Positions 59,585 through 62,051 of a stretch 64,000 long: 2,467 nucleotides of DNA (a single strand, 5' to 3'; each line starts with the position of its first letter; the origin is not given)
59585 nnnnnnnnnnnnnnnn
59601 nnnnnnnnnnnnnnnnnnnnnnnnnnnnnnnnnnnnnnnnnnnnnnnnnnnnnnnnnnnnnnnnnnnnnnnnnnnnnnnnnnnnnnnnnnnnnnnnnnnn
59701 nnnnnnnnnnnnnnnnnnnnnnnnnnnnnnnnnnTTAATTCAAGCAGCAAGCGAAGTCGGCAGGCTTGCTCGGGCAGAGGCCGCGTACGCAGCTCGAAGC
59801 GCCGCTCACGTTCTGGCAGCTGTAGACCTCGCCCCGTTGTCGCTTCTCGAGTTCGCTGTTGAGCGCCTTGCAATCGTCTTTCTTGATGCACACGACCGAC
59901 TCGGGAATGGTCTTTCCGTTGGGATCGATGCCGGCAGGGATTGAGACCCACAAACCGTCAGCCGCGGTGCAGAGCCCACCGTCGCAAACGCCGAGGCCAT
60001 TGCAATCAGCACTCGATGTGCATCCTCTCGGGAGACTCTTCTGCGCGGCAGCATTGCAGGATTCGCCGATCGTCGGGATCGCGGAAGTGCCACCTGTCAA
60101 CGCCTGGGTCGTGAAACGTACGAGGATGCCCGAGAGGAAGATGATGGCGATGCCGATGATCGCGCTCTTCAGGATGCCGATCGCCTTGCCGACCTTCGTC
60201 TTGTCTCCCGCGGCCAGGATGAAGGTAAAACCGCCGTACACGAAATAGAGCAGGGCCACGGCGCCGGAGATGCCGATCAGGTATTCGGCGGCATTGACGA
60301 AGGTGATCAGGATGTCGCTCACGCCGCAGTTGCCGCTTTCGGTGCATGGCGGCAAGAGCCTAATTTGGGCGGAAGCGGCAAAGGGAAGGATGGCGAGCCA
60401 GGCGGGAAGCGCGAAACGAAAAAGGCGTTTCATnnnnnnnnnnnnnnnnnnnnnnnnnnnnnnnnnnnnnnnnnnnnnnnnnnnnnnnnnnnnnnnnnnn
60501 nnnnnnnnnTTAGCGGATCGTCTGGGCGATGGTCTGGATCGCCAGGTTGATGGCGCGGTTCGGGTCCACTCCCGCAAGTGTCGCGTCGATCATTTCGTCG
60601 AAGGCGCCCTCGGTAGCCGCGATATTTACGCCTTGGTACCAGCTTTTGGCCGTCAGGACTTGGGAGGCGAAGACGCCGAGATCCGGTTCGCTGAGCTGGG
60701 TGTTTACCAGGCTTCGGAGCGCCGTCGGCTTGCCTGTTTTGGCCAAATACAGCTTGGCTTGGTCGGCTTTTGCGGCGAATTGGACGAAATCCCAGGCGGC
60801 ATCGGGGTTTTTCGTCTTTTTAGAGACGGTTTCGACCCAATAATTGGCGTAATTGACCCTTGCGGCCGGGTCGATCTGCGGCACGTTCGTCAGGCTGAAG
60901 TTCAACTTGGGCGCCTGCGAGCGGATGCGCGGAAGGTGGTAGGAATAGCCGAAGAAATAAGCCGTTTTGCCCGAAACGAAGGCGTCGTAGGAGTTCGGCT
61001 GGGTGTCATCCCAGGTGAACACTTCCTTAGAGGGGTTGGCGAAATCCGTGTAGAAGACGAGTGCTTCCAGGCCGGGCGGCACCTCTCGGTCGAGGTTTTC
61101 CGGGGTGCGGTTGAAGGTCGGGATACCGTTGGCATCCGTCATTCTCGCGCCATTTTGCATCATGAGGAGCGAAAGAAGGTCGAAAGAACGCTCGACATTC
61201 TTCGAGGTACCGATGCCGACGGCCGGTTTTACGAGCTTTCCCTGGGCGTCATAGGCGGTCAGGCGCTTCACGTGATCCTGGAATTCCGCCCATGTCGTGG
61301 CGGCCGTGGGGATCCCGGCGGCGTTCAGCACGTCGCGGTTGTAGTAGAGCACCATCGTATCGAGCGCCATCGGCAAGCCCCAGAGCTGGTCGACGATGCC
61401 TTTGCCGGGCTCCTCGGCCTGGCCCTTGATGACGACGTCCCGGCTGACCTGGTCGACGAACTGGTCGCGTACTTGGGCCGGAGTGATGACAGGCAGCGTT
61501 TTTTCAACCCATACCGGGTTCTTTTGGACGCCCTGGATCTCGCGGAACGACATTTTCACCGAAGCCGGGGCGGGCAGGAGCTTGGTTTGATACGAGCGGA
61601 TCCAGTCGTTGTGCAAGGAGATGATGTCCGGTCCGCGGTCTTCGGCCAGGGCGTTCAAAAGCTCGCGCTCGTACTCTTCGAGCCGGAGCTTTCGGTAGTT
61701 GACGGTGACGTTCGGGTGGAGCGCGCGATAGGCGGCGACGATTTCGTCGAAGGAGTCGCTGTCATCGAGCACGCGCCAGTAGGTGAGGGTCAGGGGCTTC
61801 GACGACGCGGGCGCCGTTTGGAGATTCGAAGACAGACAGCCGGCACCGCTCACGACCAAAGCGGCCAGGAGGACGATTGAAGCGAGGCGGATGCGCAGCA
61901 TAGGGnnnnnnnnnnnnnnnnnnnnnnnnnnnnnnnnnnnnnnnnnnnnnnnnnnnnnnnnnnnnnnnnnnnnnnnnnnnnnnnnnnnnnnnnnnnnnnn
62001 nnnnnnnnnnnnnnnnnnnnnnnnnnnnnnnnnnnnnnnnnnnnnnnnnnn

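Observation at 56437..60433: Seven-gene tandem array of TrbC/VirB2-like pilin paralogs, including domain-fused variants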

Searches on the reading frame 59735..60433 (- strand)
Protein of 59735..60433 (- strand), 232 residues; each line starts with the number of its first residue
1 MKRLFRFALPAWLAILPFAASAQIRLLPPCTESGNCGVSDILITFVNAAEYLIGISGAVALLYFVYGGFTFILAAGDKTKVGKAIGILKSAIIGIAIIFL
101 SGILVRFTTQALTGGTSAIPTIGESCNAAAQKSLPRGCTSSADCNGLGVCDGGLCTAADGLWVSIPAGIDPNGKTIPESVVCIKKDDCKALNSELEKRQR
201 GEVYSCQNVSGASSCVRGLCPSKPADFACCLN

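Call 3: search_protein_families(library=pfam, proteins=[window:59735-60433:-], max_evalue=1)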
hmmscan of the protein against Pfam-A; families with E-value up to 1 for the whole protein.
window:59735-60433:- (232 aa): 2 families
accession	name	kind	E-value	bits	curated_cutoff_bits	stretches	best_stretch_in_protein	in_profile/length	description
PF18895.5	T4SS_pilin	-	5e-08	33.3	26.6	1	47-106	11-69/71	Type IV secretion system pilin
PF04210.18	MtrG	-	0.78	10.1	27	0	80-100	40-60/64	Tetrahydromethanopterin S-methyltransferase, subunit G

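Call 4: search_protein_families(library=ncbifam, proteins=[window:59735-60433:-], max_evalue=1)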
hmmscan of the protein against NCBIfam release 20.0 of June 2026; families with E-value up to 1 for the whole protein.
window:59735-60433:- (232 aa): 2 families
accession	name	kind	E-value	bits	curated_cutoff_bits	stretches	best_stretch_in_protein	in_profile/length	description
TIGR01149.1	mtrG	equivalog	0.14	12.1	50.65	1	80-105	42-67/70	tetrahydromethanopterin S-methyltransferase subunit MtrG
NF045849.1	ICE_MMCAP2_0565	equivalog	0.36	10.5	40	1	52-105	20-73/80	Mbov_0395 family pilin-like conjugal transfer protein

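Call 34: find_homologous_proteins(query=window:59735-60433:-, max_evalue=0.001)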
Query window:59735-60433:- (232 aa): 82 proteins with E <= 0.001 among 703 candidates.
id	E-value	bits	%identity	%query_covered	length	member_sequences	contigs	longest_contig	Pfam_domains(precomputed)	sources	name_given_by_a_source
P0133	6.6e-149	511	100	100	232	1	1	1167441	PF18895.6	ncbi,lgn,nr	ncbi:MAG: pilin [Patescibacteria group bacterium]|nr:MAG: pilin [Patescibacteria group bacterium]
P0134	1.4e-86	307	68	100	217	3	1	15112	PF18895.6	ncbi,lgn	-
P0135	1.3e-79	285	65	100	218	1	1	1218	PF18895.6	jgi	jgi:hypothetical protein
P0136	4.9e-79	283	63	100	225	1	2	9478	PF18895.6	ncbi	-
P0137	1.4e-78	281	64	100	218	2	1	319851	PF18895.6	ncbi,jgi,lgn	ncbi:MAG: pilin [Patescibacteria group bacterium]|jgi:hypothetical protein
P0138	1.5e-78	281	62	100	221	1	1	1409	PF18895.6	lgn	-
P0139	5.0e-78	279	62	91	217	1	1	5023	PF18895.6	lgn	-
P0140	1.3e-76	275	62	100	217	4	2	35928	PF18895.6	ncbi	-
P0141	2.4e-76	274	58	100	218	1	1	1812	PF18895.6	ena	-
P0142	5.7e-76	273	59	100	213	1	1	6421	PF18895.6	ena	-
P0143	2.5e-75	271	62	100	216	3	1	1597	PF18895.6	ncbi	-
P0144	3.4e-75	270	60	100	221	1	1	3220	PF18895.6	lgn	-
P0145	4.8e-75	270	59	100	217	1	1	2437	PF18895.6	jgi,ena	-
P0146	5.2e-74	266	57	100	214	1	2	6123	PF18895.6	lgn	-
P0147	2.1e-72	261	58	100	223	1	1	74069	PF18895.6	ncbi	-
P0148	3.9e-72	260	59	100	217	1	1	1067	PF18895.6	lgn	-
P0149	4.8e-72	260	60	100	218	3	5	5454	PF18895.6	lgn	-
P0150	9.9e-72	259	58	100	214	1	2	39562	PF18895.6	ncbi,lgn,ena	-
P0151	9.5e-70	252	59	99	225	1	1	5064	PF18895.6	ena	-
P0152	2.6e-69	251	58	100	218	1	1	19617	PF18895.6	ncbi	-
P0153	4.8e-68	247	56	100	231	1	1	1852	PF18895.6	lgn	-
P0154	5.7e-68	247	54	100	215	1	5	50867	PF18895.6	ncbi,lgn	-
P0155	3.3e-67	244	57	93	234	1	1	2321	PF18895.6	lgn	-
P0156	4.0e-67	244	56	99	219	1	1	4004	PF18895.6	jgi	jgi:hypothetical protein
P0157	1.1e-66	242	58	100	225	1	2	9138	PF18895.6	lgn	-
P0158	3.8e-66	241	56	99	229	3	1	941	PF18895.6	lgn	-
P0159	7.7e-66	240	54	99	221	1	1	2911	PF18895.6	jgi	jgi:hypothetical protein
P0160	8.4e-66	239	54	99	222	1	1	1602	PF18895.6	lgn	-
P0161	9.7e-66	239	58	100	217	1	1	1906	PF18895.6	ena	-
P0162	3.5e-65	237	53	100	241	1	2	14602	PF18895.6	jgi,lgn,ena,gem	-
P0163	4.8e-65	237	54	100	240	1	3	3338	PF18895.6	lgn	-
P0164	5.7e-65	237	55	100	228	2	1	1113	PF18895.6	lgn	-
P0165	1.0e-64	236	54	100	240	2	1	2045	PF18895.6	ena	-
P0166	5.8e-64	233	56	100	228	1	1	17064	PF18895.6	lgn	-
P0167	8.3e-64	233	53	100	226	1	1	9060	PF18895.6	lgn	-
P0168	1.1e-63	232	52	99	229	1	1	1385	PF18895.6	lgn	-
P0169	1.7e-63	232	53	100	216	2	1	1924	PF18895.6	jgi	jgi:hypothetical protein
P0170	3.4e-63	231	56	99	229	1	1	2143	PF18895.6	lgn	-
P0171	5.9e-63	230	52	99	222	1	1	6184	PF18895.6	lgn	-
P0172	8.1e-63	230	53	99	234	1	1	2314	PF18895.6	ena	-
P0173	4.4e-62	227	53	99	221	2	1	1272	PF18895.6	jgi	jgi:hypothetical protein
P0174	1.3e-61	226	53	99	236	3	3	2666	PF18895.6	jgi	-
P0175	1.4e-61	226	53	100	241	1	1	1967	PF18895.6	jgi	jgi:type IV secretion system pilin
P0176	1.6e-61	225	52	100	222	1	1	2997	PF18895.6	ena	-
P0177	1.9e-61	225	51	100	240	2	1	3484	PF18895.6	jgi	-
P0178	4.1e-61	224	53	100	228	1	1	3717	PF18895.6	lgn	-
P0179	4.4e-61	224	53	94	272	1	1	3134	PF18895.6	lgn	-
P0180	4.8e-61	224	53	100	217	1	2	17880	PF18895.6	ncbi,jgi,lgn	-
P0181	6.4e-61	223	55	90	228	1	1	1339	PF18895.6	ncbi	-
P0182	9.9e-61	223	49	100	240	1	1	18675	PF18895.6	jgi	jgi:cbb3-type cytochrome oxidase subunit 3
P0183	5.5e-60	220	50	99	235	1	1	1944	PF18895.6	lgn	-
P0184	2.1e-59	218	50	96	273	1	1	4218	PF18895.6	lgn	-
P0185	2.4e-59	218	51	99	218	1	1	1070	PF18895.6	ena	-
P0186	3.1e-59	218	53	99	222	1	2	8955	PF18895.6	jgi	jgi:hypothetical protein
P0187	8.1e-59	217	50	100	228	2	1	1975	PF18895.6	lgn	-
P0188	9.9e-59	216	50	100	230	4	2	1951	PF18895.6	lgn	-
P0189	1.3e-58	216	53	100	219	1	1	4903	PF18895.6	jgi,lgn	-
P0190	2.3e-58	215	50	100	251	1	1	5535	PF18895.6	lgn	-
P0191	1.8e-56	209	49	99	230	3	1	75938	PF18895.6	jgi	-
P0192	3.1e-56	208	49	100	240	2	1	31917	PF18895.6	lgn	-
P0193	3.3e-54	201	52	91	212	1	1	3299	PF18895.6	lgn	-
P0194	1.6e-53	199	47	99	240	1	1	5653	PF18895.6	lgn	-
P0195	6.0e-53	197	52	94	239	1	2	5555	PF18895.6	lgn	-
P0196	7.5e-53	197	49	94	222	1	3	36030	PF18895.6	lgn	-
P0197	1.8e-51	192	48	100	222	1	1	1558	PF18895.6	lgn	-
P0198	1.8e-49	186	44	100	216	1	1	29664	PF18895.6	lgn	-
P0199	2.0e-49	186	51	98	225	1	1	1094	PF18895.6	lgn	-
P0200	2.1e-49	186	50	94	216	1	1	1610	PF18895.6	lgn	-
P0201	7.3e-49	184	47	93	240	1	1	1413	PF18895.6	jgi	jgi:hypothetical protein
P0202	3.1e-46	175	45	90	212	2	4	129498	PF18895.6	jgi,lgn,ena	jgi:hypothetical protein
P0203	2.9e-45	172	44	90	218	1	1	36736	PF18895.6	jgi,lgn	jgi:hypothetical protein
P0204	5.5e-45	171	48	94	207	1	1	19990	PF18895.6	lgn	-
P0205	2.3e-44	169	47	90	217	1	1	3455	PF18895.6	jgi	jgi:hypothetical protein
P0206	4.6e-44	168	46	97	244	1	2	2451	PF18895.6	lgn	-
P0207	2.4e-43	166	42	96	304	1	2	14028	PF18895.6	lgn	-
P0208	2.2e-42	163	51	78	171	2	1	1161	PF18895.6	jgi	jgi:hypothetical protein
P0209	2.7e-42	162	45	97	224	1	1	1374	PF18895.6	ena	-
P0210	3.0e-42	162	45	100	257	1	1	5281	PF18895.6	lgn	-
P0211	4.2e-40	155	44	100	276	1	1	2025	PF18895.6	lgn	-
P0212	1.8e-34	137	42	100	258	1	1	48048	PF18895.6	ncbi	-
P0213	5.4e-34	135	46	82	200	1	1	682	PF18895.6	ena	-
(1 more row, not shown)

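Call 43: predict_structure(alignment_id=A3)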
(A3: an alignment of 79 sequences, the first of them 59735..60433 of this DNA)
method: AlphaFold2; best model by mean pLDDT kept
length: 232 residues; sequences in the alignment: 79
mean_pLDDT: 84.1   pTM: 0.62
mean pLDDT of the five models: 84.1, 83.8, 82.2, 78.8, 77.3
residues with pLDDT >= 90: 114; 70-90: 77; 50-70: 40; < 50: 1
segments of 3 or more residues with pLDDT < 50: none
pLDDT, mean of each block of 10 residues (from residue 1): 76 74 65 76 80 87 92 92 93 90 80 66 91 76 54 69 96 96 97 97 97 95 97 92
secondary structure, 60 per line:
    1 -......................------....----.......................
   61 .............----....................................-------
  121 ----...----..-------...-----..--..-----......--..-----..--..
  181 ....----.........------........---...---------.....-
elements in order: H2-23 H30-33 H38-73 H78-113 E125-127 E160-165 E179-184 H189-197 E204-208 E215-217 E227-231

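Call 47: fold_search(model_id=the predicted structure, library=pdb)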
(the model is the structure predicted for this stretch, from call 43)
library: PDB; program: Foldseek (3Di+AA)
matches with E <= 10: 170; with E <= 0.001: 0
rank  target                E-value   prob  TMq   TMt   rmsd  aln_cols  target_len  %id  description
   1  8tt3_H                1.0e+00  0.90  0.21  0.20   2.0        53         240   13  S. thermodepolymerans KpsM-KpsE in Glycolipid 2 state with rigid body fitted KpsT (released 2024-04-17)
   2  1urf_MODEL_1_A        1.4e+00  0.41  0.26  0.56   5.0        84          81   19  HR1b domain from PRK1 (released 2003-11-06)
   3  8vc9_E                1.7e+00  0.21  0.21  0.14  21.6       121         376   14  Hybrid response regulator LvrB from Leptospira / phosphorylated REC form (released 2024-12-18)
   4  3spg                  2.1e+00  0.04  0.16  0.11  15.7       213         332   13  Inward rectifier potassium channel Kir2.2 R186A mutant in complex with PIP2 (released 2011-08-24)
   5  8vc9_F                2.4e+00  0.20  0.21  0.14  21.4       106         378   16  Hybrid response regulator LvrB from Leptospira / phosphorylated REC form (released 2024-12-18)
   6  5kuk                  2.4e+00  0.06  0.20  0.15  13.0       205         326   12  Crystal Structure of Inward Rectifier Kir2.2 K62W Mutant (released 2016-08-10)
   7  5ng5_A                2.7e+00  0.08  0.26  0.18  15.5       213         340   13  multi-drug efflux; membrane transport; RND superfamily; Drug resistance (released 2017-04-19)
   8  8vc9_C                2.9e+00  0.16  0.21  0.14  21.4       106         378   16  Hybrid response regulator LvrB from Leptospira / phosphorylated REC form (released 2024-12-18)
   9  3cu8_A                3.0e+00  0.33  0.20  0.20   6.4        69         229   14  Impaired binding of 14-3-3 to Raf1 is linked to Noonan and LEOPARD syndrome (released 2009-05-05)
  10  4abm_A                3.2e+00  0.75  0.27  0.72   1.8        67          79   13  Crystal Structure of CHMP4B hairpin (released 2012-05-09)
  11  7exe_A                3.2e+00  0.21  0.20  0.21   6.3        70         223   14  Crystal structure of mouse 14-3-3zeta in complex with doubly phosphorylated ADAM22 peptide (released 2021-11-24)
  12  6cnn_A                3.4e+00  0.51  0.30  0.20  13.7       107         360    7  Cryo-EM structure of the human SK4/calmodulin channel complex in the Ca2+ bound state I (released 2018-05-02)
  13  7a0g_EEE              3.4e+00  0.33  0.24  0.18   4.1        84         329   20  Structure of the SmhB pore of the tripartite alpha-pore forming toxin, Smh, from Serratia marcescens. (released 2021-03-31)
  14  2wh0_C                3.4e+00  0.18  0.20  0.20   7.3        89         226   13  Recognition of an intrachain tandem 14-3-3 binding site within protein kinase C epsilon (released 2009-08-18)
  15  8vc9_D                3.4e+00  0.15  0.21  0.14  20.8       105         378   16  Hybrid response regulator LvrB from Leptospira / phosphorylated REC form (released 2024-12-18)
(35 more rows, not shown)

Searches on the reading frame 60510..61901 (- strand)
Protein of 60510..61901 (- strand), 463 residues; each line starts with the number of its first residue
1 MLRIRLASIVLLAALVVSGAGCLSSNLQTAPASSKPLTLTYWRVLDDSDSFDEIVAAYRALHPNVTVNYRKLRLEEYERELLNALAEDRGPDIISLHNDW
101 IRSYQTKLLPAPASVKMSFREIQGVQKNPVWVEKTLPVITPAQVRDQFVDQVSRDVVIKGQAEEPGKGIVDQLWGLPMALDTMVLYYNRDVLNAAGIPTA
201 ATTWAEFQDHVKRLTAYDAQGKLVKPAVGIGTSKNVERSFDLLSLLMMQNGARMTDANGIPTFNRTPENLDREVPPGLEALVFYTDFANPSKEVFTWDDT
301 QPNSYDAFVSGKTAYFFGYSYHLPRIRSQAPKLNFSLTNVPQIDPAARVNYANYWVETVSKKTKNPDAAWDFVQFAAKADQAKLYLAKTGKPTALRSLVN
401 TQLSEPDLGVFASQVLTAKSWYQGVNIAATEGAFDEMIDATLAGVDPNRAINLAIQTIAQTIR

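Call 7: search_protein_families(library=pfam, proteins=[window:60510-61901:-], max_evalue=0.01)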
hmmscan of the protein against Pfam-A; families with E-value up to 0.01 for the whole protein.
window:60510-61901:- (463 aa): 2 families
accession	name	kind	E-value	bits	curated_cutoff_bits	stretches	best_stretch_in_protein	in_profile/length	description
PF01547.30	SBP_bac_1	-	1.7e-25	91.1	26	1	49-382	8-306/307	Bacterial extracellular solute-binding protein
PF13416.11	SBP_bac_8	-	3.3e-21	76.8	27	1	53-400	1-267/279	Bacterial extracellular solute-binding protein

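Call 67: search_solved_structures(query=window:60510-61901:-, max_evalue=0.001)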
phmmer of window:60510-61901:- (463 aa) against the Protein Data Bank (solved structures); distinct sequences matched with E-value up to 0.001: 24.
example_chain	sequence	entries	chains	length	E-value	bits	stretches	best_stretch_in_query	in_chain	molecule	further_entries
4qrz_A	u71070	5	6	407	1.2e-11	47.2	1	149-381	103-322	ABC-TYPE SUGAR TRANSPORTER | ABC transporter, substrate binding protein (Sugar)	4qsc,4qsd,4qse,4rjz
4r9f_A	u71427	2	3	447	7.9e-10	41.2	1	172-377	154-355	MBP1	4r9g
9xf5_A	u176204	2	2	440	2e-09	39.9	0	33-104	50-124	ABC transporter substrate-binding protein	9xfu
3uor_A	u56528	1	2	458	3.1e-09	39.3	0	170-210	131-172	ABC transporter sugar binding protein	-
4rk2_A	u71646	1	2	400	1.8e-08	36.8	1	169-215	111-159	Putative sugar ABC transporter, substrate-binding protein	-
8art_A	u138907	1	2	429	4.1e-08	35.6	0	5-107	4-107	Putative secreted maltose-binding protein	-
6rjy_A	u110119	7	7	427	6.3e-08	35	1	167-375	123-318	Arabino-oligosaccharids-binding protein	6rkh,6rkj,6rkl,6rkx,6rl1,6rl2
5ysb_A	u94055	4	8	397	3.2e-07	32.6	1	172-267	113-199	Lin1841 protein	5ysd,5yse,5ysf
5ci5_A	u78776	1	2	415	5.8e-06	28.5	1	174-396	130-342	Extracellular solute-binding protein family 1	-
3jzj_A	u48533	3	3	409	1.7e-05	26.9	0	173-206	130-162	Acarbose/maltose binding protein GacH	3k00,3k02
7x0i_A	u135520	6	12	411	1.7e-05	26.9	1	170-377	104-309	CbpB | CpbB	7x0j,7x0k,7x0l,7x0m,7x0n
3k01_A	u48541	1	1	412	1.9e-05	26.8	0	173-206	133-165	Acarbose/maltose binding protein GacH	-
5f7v_A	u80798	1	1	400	3.1e-05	26.1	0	173-270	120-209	Lmo0181 protein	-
1eu8_A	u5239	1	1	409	3.7e-05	25.9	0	172-379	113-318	TREHALOSE/MALTOSE BINDING PROTEIN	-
5tu0_A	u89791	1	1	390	0.00027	23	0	168-195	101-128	Lmo2125 protein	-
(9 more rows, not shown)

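Call 68: search_protein_families(library=ncbifam, proteins=[window:60510-61901:-], max_evalue=0.001)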
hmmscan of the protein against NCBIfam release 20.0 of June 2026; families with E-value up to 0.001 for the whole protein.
window:60510-61901:- (463 aa): 2 families
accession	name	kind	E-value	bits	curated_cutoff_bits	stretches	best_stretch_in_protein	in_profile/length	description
NF053763.1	ABCarbgalBndGanS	equivalog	2.7e-11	42.9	700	1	170-216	135-181/420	galactooligosaccharide ABC transporter substrate-binding protein GanS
NF008211.0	PRK10974.1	equivalog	0.00019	20.2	411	1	172-390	137-347/439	sn-glycerol-3-phosphate ABC transporter substrate-binding protein UgpB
